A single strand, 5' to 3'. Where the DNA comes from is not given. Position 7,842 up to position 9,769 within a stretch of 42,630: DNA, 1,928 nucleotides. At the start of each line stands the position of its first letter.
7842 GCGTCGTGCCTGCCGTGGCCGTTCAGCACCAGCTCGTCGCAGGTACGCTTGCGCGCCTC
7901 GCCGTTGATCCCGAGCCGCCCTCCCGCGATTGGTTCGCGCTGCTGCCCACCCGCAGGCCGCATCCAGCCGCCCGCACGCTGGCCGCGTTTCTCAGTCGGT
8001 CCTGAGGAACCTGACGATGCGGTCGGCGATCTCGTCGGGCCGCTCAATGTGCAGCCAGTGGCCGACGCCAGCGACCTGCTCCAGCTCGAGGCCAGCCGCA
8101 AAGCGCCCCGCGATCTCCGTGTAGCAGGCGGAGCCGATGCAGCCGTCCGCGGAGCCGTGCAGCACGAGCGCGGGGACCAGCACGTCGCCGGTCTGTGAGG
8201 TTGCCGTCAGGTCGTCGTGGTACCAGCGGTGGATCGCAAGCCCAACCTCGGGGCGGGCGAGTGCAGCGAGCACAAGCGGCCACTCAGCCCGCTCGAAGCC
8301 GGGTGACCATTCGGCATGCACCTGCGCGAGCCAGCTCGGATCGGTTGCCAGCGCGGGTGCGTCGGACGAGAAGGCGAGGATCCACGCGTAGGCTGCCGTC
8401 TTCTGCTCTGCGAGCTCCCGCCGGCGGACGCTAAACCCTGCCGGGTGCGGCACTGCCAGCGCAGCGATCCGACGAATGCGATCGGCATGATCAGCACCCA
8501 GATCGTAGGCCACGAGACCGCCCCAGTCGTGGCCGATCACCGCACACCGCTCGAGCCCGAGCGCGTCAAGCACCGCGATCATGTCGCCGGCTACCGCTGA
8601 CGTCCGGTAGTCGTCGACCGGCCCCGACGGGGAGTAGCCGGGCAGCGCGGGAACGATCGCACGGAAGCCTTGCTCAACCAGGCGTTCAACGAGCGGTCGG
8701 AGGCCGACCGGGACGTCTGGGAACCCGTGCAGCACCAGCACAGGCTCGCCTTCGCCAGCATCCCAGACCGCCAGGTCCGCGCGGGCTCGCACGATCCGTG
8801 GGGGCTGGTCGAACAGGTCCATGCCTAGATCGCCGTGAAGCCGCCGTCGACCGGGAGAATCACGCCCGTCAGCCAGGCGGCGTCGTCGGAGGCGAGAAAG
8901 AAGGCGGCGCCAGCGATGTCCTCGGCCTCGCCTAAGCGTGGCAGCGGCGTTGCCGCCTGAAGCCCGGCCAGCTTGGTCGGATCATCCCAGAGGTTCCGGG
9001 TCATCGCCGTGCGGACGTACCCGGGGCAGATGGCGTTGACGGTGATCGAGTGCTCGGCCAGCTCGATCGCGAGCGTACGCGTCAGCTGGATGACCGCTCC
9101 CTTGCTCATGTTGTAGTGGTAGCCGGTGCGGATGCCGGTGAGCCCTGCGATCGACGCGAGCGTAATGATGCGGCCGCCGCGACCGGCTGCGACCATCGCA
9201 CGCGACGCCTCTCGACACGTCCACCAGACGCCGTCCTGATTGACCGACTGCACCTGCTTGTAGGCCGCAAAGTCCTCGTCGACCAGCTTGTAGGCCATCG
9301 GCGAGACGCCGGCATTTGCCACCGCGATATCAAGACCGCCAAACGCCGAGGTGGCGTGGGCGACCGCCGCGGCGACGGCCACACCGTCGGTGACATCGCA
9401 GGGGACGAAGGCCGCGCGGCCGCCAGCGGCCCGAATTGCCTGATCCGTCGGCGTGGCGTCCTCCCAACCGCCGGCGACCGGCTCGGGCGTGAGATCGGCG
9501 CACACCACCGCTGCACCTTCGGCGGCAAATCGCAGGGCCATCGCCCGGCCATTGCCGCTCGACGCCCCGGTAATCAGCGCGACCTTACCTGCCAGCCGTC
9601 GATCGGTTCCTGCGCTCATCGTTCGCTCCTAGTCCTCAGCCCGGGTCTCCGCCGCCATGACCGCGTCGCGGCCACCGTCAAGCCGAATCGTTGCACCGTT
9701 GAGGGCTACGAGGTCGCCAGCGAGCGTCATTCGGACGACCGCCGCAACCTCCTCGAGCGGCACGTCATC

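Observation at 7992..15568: Shell-less eight-gene B12 diol/glycerol dehydratase operon wired to an epoxide-hydrolase-type hydrolase and three SDR-type genes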

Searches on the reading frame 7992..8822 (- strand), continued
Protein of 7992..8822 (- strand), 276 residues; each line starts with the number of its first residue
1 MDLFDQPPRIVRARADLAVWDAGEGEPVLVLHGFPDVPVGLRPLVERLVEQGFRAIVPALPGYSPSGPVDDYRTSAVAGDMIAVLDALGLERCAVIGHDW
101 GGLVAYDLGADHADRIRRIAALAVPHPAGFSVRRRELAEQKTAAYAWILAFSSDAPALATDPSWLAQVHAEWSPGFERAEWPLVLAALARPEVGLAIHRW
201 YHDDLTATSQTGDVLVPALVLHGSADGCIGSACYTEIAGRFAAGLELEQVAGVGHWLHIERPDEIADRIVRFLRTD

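Call 72: find_encoding_contigs(protein=P0175, flank=8000, max_places=1)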
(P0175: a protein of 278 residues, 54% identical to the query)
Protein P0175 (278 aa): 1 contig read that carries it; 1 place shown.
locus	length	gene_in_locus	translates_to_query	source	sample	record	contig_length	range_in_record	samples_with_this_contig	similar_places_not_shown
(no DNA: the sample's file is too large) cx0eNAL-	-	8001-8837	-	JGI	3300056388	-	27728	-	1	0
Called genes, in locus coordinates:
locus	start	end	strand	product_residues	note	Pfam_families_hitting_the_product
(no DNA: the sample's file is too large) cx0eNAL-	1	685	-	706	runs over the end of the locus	PF05548:Peptidase_M11, PF00041:fn3, PF18370:RGI_lyase (faint), PF25523:Ig_RIMBP2 (faint), PF00041:fn3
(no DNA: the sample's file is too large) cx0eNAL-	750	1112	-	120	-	-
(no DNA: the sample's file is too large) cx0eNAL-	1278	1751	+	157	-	-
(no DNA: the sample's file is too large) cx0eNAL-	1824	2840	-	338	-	PF05496:RuvB_N, PF05673:DUF815 (faint), PF06068:TIP49 (faint), PF01078:Mg_chelatase (faint), PF00004:AAA, PF07728:AAA_5, PF17864:AAA_lid_4, PF05491:WHD_RuvB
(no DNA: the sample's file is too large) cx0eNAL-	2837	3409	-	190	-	PF01330:RuvA_N, PF00633:HHH (faint), PF14520:HHH_5, PF07499:RuvA_C (weak)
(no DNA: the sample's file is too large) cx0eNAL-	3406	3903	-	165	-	PF02075:RuvC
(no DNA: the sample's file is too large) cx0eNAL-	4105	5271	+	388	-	PF18998:Flg_new_2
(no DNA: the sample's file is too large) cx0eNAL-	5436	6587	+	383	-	PF18998:Flg_new_2 (faint)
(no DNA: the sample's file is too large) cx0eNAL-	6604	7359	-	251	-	PF20772:TACO1_YebC_N, PF01709:Transcrip_reg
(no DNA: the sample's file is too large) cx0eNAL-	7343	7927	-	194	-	PF01174:SNO, PF07685:GATase_3 (weak)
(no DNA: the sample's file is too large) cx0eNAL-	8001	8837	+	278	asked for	PF00561:Abhydrolase_1, PF12697:Abhydrolase_6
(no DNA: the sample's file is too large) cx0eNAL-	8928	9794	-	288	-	PF07366:SnoaL (weak), PF12680:SnoaL_2, PF07883:Cupin_2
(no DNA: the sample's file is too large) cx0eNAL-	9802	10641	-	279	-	PF01207:Dus (faint), PF01680:SOR_SNZ, PF05690:ThiG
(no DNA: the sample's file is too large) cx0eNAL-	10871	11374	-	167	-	PF02219:MTHFR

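Call 95: find_related_loci(query=A2, collection=genome_contigs, flank=10000)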
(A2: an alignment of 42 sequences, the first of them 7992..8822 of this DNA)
Query A2 (276 aa) in genome_contigs; peptide patterns used: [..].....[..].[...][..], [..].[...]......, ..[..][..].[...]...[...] (x = any residue, [..] = any of these).
600 stretches matched a pattern (row limit reached: there are more); 583 encode a relative of the query (tblastn E <= 1e-3); the best 80 are kept; 80 distinct loci.
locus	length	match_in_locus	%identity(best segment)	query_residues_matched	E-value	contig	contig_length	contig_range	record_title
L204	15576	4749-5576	36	16-273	6e-40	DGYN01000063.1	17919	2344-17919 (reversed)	MAG TPA_asm: Caulobacteraceae bacterium UBA5005 UBA5005_contig_7020, whole genome shotgun sequence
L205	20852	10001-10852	34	7-274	1e-36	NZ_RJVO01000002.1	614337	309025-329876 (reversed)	Stagnimonas aquatica strain THS-13 contig02, whole genome shotgun sequence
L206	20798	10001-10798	37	24-273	1e-36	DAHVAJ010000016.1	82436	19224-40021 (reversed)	MAG TPA_asm: Acidimicrobiaceae bacterium isolate clean1699 k141_526984, whole genome shotgun sequence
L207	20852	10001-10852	33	9-275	5e-36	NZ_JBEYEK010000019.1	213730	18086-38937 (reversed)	Streptomyces sp. NPDC007851 NPDC007851_173_G5.ctg-0019, whole genome shotgun sequence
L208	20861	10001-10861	34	5-274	4e-34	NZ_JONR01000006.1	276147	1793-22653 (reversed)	Nevskia soli DSM 19509 BP26DRAFT_scaffold00004.4_C, whole genome shotgun sequence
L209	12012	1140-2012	33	2-273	3e-33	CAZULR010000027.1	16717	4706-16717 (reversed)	MAG TPA_asm: uncultured Acidimicrobiaceae bacterium isolate binchicken_co162_57 genome assembly, contig: NODE_7938_lengt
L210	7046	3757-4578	34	16-273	9e-33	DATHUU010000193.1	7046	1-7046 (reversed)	MAG TPA_asm: Ilumatobacter sp. isolate SMAG_U16115 k141_1133816, whole genome shotgun sequence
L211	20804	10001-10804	34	24-275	9e-32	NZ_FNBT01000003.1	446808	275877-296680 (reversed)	Blastococcus aurantiacus strain DSM 44268, whole genome shotgun sequence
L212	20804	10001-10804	35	24-275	5e-32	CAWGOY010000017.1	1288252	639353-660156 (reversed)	MAG: uncultured Acidimicrobiaceae bacterium isolate MFD04540.bin.2.30 genome assembly, contig: contig_9068, whole genome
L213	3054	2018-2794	32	17-273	1e-31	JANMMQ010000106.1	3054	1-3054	MAG: Ilumatobacteraceae bacterium isolate OTE_58_metabat_484 OTE_58_k141_4207307, whole genome shotgun sequence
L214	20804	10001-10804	33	24-275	2e-31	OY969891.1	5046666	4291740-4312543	MAG: uncultured Acidimicrobiaceae bacterium isolate MFD09286.bin.1.140 genome assembly, chromosome: 1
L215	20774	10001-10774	32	28-273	3e-31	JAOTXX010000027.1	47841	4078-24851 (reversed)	MAG: Myxococcales bacterium isolate 21_Jan_SF_Bin28 21_Jan_SF_Bin28_scaffold_326_c1, whole genome shotgun sequence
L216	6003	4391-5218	31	1-273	7e-31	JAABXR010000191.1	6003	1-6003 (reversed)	MAG: Phycisphaerae bacterium isolate CS2-K091 K_merged_R1_(paired)_contig_129695, whole genome shotgun sequence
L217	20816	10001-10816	33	9-273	5e-31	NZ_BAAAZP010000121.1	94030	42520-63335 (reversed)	Nonomuraea antimicrobica strain JCM 16904 sequence121, whole genome shotgun sequence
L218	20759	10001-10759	32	22-273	6e-31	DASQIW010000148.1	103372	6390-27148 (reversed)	MAG TPA_asm: Streptosporangiaceae bacterium isolate SMAG_U11869 k141_5750887, whole genome shotgun sequence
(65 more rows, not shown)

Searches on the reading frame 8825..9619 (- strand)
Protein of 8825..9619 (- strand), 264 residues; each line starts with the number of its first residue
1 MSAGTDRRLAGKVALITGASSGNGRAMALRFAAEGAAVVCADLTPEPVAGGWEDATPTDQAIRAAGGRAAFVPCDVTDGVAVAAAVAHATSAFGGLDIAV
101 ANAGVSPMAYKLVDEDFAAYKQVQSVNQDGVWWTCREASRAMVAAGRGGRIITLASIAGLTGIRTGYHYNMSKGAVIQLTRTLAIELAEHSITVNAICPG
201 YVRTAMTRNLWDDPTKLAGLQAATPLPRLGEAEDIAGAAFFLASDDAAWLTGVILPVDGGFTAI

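Call 6: search_protein_families(library=pfam, proteins=[window:8825-9619:-], max_evalue=0.01)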
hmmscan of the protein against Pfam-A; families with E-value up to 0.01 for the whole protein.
window:8825-9619:- (264 aa): 3 families
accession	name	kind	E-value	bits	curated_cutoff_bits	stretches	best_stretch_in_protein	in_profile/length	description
PF13561.12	adh_short_C2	-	2.2e-58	198.1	27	1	18-262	1-236/236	Enoyl-(Acyl carrier protein) reductase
PF00106.31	adh_short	-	8.8e-48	162.8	26.6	1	12-213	1-193/195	short chain dehydrogenase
PF08659.16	KR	-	3.5e-05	24.2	22.6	1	14-171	3-151/180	KR domain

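Call 7: search_protein_families(library=ncbifam, proteins=[window:8825-9619:-], max_evalue=0.01)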
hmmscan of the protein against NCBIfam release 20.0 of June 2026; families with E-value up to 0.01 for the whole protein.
window:8825-9619:- (264 aa): 229 families (the best 25 are shown)
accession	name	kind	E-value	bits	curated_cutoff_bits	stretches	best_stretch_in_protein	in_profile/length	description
NF005559.1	PRK07231.1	subfamily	7e-73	245.2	215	1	8-262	1-248/249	glucose 1-dehydrogenase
NF004818.0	PRK06172.1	equivalog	6.4e-66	222.3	336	1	8-264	4-253/253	SDR family oxidoreductase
TIGR03971.1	SDR_subfam_1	subfamily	2.9e-62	210.4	300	1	9-263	1-270/271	mycofactocin-coupled SDR family oxidoreductase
NF052558.1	MBtsdlDhBudC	equivalog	3.8e-61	206.8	270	1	10-263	2-243/250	meso-2,3-butanediol dehydrogenase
NF004198.0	PRK05653.1-3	equivalog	1.3e-59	201.7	296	1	8-261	4-246/248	3-oxoacyl-ACP reductase FabG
NF004791.0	PRK06138.1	equivalog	8.9e-59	198.8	312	1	8-263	2-251/252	SDR family oxidoreductase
TIGR01830.1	3oxo_ACP_reduc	equivalog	5e-55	186.8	297.75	1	14-261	1-238/239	3-oxoacyl-[acyl-carrier-protein] reductase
NF006070.0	PRK08213.1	subfamily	6.1e-55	186.5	279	1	8-264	9-259/259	gluconate 5-dehydrogenase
NF005067.0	PRK06484.1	equivalog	1.6e-54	185.4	713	1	10-263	8-253/524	short chain dehydrogenase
NF053807.1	RhamDHLra1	equivalog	2.5e-54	184.6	400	1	9-261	2-247/252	L-rhamnose 1-dehydrogenase Lra1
NF009466.0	PRK12826.1-2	subfamily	3.6e-54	183.9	222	1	12-261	4-244/248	3-oxoacyl-ACP reductase FabG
NF009093.0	PRK12429.1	subfamily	8.3e-54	182.6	258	1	9-263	3-258/259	3-hydroxybutyrate dehydrogenase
NF004774.0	PRK06114.1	equivalog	1.4e-53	181.9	360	1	8-263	13-261/262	SDR family oxidoreductase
NF004713.0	PRK06057.1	equivalog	7.1e-53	179.7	404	1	6-263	4-251/257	3-oxoacyl-ACP reductase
NF009468.0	PRK12826.1-4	equivalog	1.9e-52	178.5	318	1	7-261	3-247/256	SDR family oxidoreductase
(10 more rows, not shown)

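Call 54: search_solved_structures(query=window:8825-9619:-, max_evalue=1e-30)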
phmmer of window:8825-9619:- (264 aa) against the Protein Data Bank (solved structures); distinct sequences matched with E-value up to 1e-30: 154 (the best 60 are shown).
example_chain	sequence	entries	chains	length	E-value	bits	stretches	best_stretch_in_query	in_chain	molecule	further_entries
7djs_A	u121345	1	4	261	1.6e-49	171.7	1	7-264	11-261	SDR family oxidoreductase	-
4wec_A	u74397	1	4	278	4.3e-46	160.5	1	6-262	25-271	Short chain dehydrogenase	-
3r1i_A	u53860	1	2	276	1.8e-43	152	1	9-262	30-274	Short-chain type dehydrogenase/reductase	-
4ni5_A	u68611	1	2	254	7.4e-41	143.4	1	8-263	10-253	Oxidoreductase, short-chain dehydrogenase/reductase family protein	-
4j2h_A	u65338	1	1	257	1.4e-40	142.5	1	9-263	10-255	Short chain alcohol dehydrogenase-related dehydrogenase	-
5h5x_A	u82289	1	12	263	1.4e-39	139.2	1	4-264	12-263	Putative oxidoreductase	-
2wdz_A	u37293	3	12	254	2.2e-39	138.6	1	5-262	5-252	SHORT-CHAIN DEHYDROGENASE/REDUCTASE | GALACTITOL DEHYDROGENASE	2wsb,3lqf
8y7r_A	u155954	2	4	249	2.7e-39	138.3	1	9-264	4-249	NAD(P)-dependent dehydrogenase (Short-subunit alcohol dehydrogenase family)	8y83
2uvd_A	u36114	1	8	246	2.9e-39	138.1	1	9-261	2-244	3-OXOACYL-(ACYL-CARRIER-PROTEIN) REDUCTASE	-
3woh_A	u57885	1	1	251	2.4e-38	135.1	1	8-261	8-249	SiaM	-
5x8h_A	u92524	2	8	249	3.6e-38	134.6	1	10-264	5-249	Short-chain dehydrogenase reductase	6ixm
5itv_A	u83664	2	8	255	4.4e-38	134.3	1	9-263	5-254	Dihydroanticapsin 7-dehydrogenase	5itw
7b81_A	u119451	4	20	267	7e-38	133.6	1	9-261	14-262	Short-chain dehydrogenase/reductase SDR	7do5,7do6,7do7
2cfc_A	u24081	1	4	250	1.9e-37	132.2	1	12-264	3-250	2-(R)-HYDROXYPROPYL-COM DEHYDROGENASE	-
4ure_A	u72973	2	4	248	2e-37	132.1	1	9-263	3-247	CYCLOHEXANOL DEHYDROGENASE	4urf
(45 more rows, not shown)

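Call 73: find_related_loci(query=window:8825-9619:-, collection=genome_contigs, flank=8000)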
Query window:8825-9619:- (264 aa) in genome_contigs; peptide patterns used: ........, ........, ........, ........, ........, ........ (x = any residue, [..] = any of these).
583 stretches matched a pattern; 262 encode a relative of the query (tblastn E <= 1e-3); the best 80 are kept; 79 distinct loci.
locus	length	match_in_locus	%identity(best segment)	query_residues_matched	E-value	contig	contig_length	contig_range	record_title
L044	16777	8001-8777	80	6-264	3e-136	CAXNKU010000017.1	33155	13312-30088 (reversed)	MAG: Gaiellales bacterium isolate ME-04may21-LR-75 genome assembly, contig: ME-04may21-LR-C2695, whole genome shotgun se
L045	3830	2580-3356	79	6-264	2e-137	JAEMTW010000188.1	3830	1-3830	MAG: Thermoleophilia bacterium isolate SupBloom_Metag_035 Bloom_5_S5_NODE_18524_length_3830_cov_6.094570, whole genome s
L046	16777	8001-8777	79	6-264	3e-134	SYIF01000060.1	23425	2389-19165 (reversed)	MAG: Actinomycetota bacterium isolate F1-60-MAGs149 F1-60__c311398, whole genome shotgun sequence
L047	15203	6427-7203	79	6-264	3e-134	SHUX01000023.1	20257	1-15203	MAG: Thermoleophilia bacterium isolate Baikal-deep-G21 BACOMB-C12659, whole genome shotgun sequence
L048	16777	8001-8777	80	6-264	5e-136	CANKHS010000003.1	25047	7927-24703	MAG: Actinobacteria bacterium isolate RH-27jun17-235 genome assembly, contig: RH-27jun17-C5004, whole genome shotgun seq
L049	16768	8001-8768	61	8-263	1e-95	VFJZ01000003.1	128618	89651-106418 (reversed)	MAG: Actinomycetota bacterium isolate Bin_62_12 c_000001110427, whole genome shotgun sequence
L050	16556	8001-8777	80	6-264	1e-135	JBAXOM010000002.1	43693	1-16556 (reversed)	MAG: Thermoleophilia bacterium isolate ELA505 MAG505_2, whole genome shotgun sequence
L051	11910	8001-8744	46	8-263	5e-57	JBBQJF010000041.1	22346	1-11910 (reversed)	MAG: Dehalococcoidia bacterium isolate Co_metawrap_750 Cmw_750_k141_26360841_length_22346_cov_12.9978, whole genome shot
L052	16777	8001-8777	44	5-263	9e-51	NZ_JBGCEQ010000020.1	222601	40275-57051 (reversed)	MAG: Roseobacter sp. isolate SGMAG-43 contig20, whole genome shotgun sequence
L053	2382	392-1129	44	8-262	7e-49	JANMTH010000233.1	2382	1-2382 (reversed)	MAG: Thermoflexaceae bacterium isolate SOY_29_metabat_254 SOY_29_k141_2693752, whole genome shotgun sequence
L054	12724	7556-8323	46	8-263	7e-48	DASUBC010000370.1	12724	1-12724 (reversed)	MAG TPA_asm: Thermomicrobiales bacterium isolate SMAG_U2511 k141_371801, whole genome shotgun sequence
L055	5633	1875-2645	41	7-263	5e-47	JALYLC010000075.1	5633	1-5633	MAG: Actinomycetota bacterium isolate AFD bin29 SD1484-86_k127_1939767, whole genome shotgun sequence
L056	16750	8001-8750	40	4-261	3e-46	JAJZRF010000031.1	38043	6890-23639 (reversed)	MAG: Deltaproteobacteria bacterium isolate SKS1.bin79 NODE_1837_length_38043_cov_16.082472, whole genome shotgun sequenc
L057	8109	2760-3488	40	9-261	1e-45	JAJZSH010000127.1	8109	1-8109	MAG: Deltaproteobacteria bacterium isolate SKS3.bin27 NODE_15047_length_8109_cov_1.849787, whole genome shotgun sequence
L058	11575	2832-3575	40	8-263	5e-45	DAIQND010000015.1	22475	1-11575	MAG TPA_asm: Solirubrobacteraceae bacterium isolate CTOTU3125 NODE_234_length_22475_cov_3.788492, whole genome shotgun s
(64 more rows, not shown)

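Call 78: search_protein_families(library=pfam, proteins=[L049:2188-2898:+, L049:2804-3643:-, L049:3997-4815:+, L049:4815-5534:+, L049:5249-5923:-, L049:6214-6753:-, L049:6668-8047:-, L049:7785-8771:+, L049:8771-9610:+, L049:9382-10485:+], max_evalue=0.001)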
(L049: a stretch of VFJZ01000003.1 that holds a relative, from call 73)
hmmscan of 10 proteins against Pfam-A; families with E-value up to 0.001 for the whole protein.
L049:2188-2898:+ (237 aa): 0 families

L049:2804-3643:- (280 aa): 0 families

L049:3997-4815:+ (273 aa): 7 families
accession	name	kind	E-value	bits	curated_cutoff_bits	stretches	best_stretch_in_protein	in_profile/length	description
PF13561.12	adh_short_C2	-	1.1e-55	189.2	27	1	33-258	6-235/236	Enoyl-(Acyl carrier protein) reductase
PF00106.31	adh_short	-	2.2e-46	158.2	26.6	1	26-206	3-190/195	short chain dehydrogenase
PF08659.16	KR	-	2e-11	44.6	22.6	1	27-177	4-161/180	KR domain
PF13460.12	NAD_binding_10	-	4.3e-06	27.2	27.2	1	30-87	1-59/184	NAD(P)H-binding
PF01370.27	Epimerase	-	9.7e-06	25.6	20.9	1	26-92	1-67/240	NAD dependent epimerase/dehydratase family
PF23441.1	SDR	-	6.6e-05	22.9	27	1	126-257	122-254/258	SDR-like rossmann domain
PF08643.16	DUF1776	-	0.00021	21.3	25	1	98-192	96-193/294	Fungal family of unknown function (DUF1776)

L049:4815-5534:+ (240 aa): 5 families
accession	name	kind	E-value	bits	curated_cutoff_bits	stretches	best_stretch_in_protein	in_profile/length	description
PF00106.31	adh_short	-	6.6e-40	137.1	26.6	1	4-184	3-188/195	short chain dehydrogenase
PF13561.12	adh_short_C2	-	2.8e-38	132.3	27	1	11-228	6-233/236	Enoyl-(Acyl carrier protein) reductase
PF13460.12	NAD_binding_10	-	2.9e-08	34.2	27.2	1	8-189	1-152/184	NAD(P)H-binding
PF08659.16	KR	-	7.4e-07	29.7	22.6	1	5-150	4-154/180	KR domain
PF01370.27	Epimerase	-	3e-05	24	20.9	1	5-91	2-81/240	NAD dependent epimerase/dehydratase family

L049:5249-5923:- (225 aa): 0 families

L049:6214-6753:- (180 aa): 1 family
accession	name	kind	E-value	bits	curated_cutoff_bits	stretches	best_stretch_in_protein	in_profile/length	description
PF01989.23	AcnX_swivel_put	-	1.8e-23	82.6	27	1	53-132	1-76/80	Aconitase X swivel domain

L049:6668-8047:- (460 aa): 1 family
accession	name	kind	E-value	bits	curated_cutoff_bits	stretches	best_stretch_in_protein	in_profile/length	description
PF04412.18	AcnX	-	5.3e-126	421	31.5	1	44-444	2-399/400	Aconitase X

L049:7785-8771:+ (329 aa): 3 families
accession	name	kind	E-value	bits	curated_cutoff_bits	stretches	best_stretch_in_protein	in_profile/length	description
PF13561.12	adh_short_C2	-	3.3e-59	200.8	27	1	86-327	6-236/236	Enoyl-(Acyl carrier protein) reductase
PF00106.31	adh_short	-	5.3e-44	150.5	26.6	1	78-278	2-193/195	short chain dehydrogenase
PF08659.16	KR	-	1.1e-08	35.6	22.6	1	80-251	4-166/180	KR domain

L049:8771-9610:+ (280 aa): 2 families
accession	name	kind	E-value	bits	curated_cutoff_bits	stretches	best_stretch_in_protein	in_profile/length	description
PF13354.11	Beta-lactamase2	-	1.1e-47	162.6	22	1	20-246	1-214/214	Beta-lactamase enzyme family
PF00144.29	Beta-lactamase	-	3.2e-08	33.6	27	1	10-111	3-113/329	Beta-lactamase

L049:9382-10485:+ (368 aa): 1 family
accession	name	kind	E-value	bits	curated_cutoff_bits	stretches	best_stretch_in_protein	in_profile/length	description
PF00892.27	EamA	-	2.4e-17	63.9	28.2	2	226-360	3-132/135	EamA-like transporter family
